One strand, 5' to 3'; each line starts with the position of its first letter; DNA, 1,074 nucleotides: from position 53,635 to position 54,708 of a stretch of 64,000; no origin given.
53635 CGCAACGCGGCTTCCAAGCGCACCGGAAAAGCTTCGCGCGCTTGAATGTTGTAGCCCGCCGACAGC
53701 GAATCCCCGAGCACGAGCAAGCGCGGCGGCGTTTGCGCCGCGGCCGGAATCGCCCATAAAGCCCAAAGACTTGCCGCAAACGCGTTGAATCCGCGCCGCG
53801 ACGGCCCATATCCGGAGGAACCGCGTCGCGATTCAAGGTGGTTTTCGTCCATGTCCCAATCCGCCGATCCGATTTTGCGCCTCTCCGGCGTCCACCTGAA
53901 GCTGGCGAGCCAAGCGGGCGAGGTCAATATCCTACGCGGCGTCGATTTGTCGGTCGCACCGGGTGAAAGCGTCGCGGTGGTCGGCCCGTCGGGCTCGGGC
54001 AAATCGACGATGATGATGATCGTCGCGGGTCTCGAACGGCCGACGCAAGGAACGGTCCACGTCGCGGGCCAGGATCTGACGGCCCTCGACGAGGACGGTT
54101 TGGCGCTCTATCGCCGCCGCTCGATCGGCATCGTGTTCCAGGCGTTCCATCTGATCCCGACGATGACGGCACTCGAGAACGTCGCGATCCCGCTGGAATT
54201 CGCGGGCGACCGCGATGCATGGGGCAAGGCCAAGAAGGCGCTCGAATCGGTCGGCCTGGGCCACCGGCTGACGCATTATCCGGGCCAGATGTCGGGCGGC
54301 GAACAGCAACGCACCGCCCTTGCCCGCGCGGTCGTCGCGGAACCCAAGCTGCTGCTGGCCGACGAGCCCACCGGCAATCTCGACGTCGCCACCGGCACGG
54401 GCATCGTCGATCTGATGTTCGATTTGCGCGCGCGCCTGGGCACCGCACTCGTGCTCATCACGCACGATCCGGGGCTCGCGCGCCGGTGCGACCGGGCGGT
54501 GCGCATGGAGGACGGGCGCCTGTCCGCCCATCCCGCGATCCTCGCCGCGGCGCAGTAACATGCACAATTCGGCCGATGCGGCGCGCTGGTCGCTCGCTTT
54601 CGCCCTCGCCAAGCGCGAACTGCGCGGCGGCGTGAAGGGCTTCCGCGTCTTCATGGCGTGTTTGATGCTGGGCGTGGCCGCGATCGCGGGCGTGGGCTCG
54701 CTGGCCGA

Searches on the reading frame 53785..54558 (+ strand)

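Call 28: search_protein_families(library=pfam, proteins=[window:53785-54558:+], max_evalue=0.001)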
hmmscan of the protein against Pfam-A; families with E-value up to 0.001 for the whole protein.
window:53785-54558:+ (257 aa): 2 families
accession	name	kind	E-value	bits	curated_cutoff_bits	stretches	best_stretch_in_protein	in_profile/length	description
PF00005.33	ABC_tran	-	9.6e-36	123.8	25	1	50-196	1-136/137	ABC transporter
PF13304.12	AAA_21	-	5.4e-05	23.8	27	0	159-231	228-302/304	AAA domain, putative AbiEii toxin, Type IV TA system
